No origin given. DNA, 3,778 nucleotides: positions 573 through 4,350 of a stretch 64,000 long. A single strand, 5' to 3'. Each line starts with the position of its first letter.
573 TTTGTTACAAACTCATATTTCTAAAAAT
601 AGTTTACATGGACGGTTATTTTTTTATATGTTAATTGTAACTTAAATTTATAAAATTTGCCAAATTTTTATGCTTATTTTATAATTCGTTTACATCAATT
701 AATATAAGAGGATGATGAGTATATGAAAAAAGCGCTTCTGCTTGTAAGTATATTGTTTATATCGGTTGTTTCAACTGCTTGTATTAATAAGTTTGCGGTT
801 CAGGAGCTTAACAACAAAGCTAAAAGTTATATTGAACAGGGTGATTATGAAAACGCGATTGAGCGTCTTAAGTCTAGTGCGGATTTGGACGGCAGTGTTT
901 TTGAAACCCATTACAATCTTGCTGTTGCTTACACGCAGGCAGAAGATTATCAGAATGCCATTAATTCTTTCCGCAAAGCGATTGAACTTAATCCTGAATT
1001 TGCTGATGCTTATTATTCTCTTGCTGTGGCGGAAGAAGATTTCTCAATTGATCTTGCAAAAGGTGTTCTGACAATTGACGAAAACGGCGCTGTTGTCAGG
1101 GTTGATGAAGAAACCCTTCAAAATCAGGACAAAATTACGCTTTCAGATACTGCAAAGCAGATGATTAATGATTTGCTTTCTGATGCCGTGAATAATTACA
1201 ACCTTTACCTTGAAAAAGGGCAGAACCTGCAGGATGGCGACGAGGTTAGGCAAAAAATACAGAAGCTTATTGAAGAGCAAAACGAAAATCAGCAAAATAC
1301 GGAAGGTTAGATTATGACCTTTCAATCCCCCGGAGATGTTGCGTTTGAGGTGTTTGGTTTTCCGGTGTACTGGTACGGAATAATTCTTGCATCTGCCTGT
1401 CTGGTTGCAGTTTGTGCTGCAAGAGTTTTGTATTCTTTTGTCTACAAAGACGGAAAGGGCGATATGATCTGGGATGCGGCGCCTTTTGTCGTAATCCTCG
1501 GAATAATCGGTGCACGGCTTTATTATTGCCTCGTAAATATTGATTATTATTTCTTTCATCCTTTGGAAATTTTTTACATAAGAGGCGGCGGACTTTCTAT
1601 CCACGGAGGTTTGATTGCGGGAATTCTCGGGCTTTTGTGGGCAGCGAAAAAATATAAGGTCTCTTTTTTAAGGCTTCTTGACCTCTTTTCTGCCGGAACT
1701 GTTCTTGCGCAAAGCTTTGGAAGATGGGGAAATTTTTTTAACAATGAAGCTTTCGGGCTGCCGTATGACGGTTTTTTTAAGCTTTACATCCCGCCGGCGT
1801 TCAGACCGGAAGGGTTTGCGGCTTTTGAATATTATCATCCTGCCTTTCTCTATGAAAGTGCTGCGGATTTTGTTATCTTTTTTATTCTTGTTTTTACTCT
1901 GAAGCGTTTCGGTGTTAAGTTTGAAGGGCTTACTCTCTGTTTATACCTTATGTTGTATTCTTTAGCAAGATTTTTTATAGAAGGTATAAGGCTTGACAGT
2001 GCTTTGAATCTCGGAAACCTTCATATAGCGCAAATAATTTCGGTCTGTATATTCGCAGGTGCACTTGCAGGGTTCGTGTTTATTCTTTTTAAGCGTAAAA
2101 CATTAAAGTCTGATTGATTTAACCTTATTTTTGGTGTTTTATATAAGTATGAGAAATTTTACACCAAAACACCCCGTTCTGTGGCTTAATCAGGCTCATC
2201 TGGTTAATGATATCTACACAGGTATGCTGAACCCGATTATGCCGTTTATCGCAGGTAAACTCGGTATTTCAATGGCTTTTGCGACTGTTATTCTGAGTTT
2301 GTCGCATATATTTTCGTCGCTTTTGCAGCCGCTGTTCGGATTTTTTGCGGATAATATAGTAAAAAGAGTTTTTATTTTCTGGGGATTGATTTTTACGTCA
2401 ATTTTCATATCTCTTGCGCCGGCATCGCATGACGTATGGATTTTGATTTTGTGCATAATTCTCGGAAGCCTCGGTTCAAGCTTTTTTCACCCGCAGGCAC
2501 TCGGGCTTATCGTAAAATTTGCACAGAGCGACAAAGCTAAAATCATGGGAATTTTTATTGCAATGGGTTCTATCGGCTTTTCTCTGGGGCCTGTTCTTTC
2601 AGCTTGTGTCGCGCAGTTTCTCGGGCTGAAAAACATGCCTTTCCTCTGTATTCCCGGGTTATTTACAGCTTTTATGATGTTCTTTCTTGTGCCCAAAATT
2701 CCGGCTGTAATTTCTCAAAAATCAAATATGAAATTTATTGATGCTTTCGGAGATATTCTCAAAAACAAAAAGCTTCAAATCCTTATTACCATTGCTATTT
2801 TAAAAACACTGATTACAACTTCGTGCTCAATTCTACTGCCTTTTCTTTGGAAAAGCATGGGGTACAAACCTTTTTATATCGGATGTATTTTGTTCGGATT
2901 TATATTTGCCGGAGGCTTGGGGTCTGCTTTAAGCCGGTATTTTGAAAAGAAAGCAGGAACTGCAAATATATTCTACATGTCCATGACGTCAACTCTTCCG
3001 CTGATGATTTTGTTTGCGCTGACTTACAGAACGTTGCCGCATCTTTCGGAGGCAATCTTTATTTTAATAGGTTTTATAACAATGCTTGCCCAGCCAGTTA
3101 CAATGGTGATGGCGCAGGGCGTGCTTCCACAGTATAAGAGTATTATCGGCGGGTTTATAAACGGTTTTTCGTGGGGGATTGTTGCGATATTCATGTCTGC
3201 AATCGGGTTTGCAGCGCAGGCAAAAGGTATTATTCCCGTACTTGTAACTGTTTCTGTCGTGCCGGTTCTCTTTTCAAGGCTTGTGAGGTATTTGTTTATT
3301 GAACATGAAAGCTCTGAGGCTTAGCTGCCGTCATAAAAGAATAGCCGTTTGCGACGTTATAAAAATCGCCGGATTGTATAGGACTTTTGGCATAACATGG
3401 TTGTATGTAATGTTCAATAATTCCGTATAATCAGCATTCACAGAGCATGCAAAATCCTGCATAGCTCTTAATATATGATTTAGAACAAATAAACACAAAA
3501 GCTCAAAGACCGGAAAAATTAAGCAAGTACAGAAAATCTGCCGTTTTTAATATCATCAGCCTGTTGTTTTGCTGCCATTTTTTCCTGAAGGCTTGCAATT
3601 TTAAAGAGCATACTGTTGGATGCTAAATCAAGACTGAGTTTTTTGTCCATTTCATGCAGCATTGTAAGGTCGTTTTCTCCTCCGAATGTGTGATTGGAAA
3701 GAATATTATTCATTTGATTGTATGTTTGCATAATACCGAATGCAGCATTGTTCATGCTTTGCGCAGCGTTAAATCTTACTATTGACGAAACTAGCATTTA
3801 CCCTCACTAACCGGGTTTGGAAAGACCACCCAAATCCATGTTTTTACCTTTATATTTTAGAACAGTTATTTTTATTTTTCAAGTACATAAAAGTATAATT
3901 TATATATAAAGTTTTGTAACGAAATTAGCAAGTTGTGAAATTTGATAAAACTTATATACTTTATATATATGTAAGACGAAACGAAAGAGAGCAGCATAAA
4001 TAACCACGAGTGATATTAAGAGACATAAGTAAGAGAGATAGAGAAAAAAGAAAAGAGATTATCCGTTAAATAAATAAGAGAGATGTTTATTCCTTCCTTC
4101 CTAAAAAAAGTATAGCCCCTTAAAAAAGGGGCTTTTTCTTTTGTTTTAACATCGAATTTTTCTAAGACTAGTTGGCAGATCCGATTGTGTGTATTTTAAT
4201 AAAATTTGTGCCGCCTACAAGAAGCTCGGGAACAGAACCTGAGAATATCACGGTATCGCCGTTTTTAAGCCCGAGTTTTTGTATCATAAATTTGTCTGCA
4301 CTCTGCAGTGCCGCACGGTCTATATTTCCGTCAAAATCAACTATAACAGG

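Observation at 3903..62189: Shared non-canonical promoter motif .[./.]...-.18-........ links seven scattered transcription units encoding orphan low-complexity proteins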

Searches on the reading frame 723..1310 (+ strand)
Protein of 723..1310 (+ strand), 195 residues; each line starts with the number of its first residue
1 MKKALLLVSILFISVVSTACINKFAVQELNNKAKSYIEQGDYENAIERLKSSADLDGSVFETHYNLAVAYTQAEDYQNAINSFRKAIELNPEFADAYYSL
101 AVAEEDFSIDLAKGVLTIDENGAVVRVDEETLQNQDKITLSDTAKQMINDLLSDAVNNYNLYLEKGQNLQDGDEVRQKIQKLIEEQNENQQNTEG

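Call 53: find_encoding_contigs(protein=window:723-1310:+, flank=10000, max_places=2)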
Protein window:723-1310:+ (195 aa): 15 contigs read that carry it; 2 places shown.
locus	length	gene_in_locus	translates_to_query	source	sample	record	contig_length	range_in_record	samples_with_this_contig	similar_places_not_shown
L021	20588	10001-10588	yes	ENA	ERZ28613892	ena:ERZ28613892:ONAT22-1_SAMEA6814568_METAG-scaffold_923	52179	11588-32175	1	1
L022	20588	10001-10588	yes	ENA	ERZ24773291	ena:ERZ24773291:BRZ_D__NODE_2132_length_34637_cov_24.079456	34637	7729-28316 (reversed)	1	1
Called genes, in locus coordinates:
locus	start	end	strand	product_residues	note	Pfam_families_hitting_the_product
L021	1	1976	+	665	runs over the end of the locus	PF00270:DEAD (faint), PF04851:ResIII, PF17757:UvrB_inter, PF27431:UvrB_3rd, PF00271:Helicase_C, PF12344:UvrB, PF02151:UVR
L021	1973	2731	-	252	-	-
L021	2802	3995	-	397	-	PF00512:HisKA, PF02518:HATPase_c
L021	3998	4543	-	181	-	PF00156:Pribosyltran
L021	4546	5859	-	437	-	PF01171:ATP_bind_3, PF11734:TilS_C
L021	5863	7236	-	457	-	PF02861:Clp_N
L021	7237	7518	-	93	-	PF06949:DUF1292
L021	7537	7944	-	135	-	PF03652:RuvX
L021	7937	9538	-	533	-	-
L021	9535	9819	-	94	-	PF06689:zf-C4_ClpX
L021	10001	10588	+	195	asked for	PF12895:ANAPC3 (weak), PF13424:TPR_12, PF13432:TPR_16 (weak), PF13414:TPR_11 (weak), PF00515:TPR_1, PF07719:TPR_2, PF13181:TPR_8, PF13414:TPR_11, +6 more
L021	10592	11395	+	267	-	PF01790:LGT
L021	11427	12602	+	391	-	PF07690:MFS_1, PF13347:MFS_2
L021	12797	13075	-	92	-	-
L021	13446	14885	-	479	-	PF00224:PK, PF02887:PK_C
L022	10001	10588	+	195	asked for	PF12895:ANAPC3 (weak), PF13424:TPR_12, PF13432:TPR_16 (weak), PF13414:TPR_11 (weak), PF00515:TPR_1, PF07719:TPR_2, PF13181:TPR_8, PF13414:TPR_11, +6 more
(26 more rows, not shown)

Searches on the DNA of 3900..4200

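Call 28: search_rna_families(source=window, start=3900, end=4200, threshold=evalue, max_evalue=10)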
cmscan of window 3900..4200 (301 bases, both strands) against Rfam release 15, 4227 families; matches with E-value up to 10: 27.
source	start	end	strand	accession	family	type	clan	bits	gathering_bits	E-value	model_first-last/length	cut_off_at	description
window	4071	4141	+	RF01859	Phe_leader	Cis-reg; leader;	-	25.1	55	0.034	1-125/125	no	Phenylalanine leader peptide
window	4071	4143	+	RF02892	SR6_antitoxin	Gene; antisense;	-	22.5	55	0.11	1-104/104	no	Bacillus SR6 antitoxin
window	4071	4137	+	RF00078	MicA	Gene; sRNA;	-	21.4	41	0.37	1-75/75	no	MicA sRNA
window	4101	4170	-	RF02074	STnc240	Gene; sRNA;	-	21.2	55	0.74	1-77/77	no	Enterobacterial sRNA STnc240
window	4073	4144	+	RF02898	AaHKsRNA20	Gene; sRNA;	-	21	43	0.54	1-77/77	no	Aggregatibacter sRNA 20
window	4020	4146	+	RF01461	rli24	Gene; sRNA;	-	20.6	100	0.12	1-158/158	no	Listeria sRNA rli22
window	4028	4119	-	RF01479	rli48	Gene; sRNA;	-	20.6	100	0.21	1-149/149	no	Listeria sRNA rli48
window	4037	4141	+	RF02435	SpF41_sRNA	Gene; sRNA;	-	19.8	52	0.83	1-105/105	no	Streptococcus sRNA SpF41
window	4081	4148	+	RF00519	suhB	Gene; sRNA;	CL00108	19.4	41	0.082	1-77/77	no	Makes More Granules Regulator RNA (mmgR)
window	4043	4152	-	RF00616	LhrC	Gene; sRNA;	CL00114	19.1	110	1.4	1-111/111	no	Listeria LhrC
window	4103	4168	-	RF02371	PyrG_leader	Cis-reg; leader;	-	18.3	65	4.8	1-78/78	no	PyrG leader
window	4044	4155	-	RF04342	Plastid-psbA-1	Cis-reg;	CL00153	18.2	54.3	5.2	1-114/114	no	Plastid-psbA-1 3UTR RNA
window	4109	4144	+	RF00489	ctRNA_p42d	Gene; antisense;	-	17.5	50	0.34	1-46/46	no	ctRNA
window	4096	4200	+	RF01819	RsaD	Gene; sRNA;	-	17.4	50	0.7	1-130/189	3'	RNA Staph. aureus D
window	4010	4144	+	RF04182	GibS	Gene; sRNA;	-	17.3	115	3.9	1-142/142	no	GibS sRNA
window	4106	4200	-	RF01859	Phe_leader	Cis-reg; leader;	-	14.8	55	6.2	42-125/125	5'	Phenylalanine leader peptide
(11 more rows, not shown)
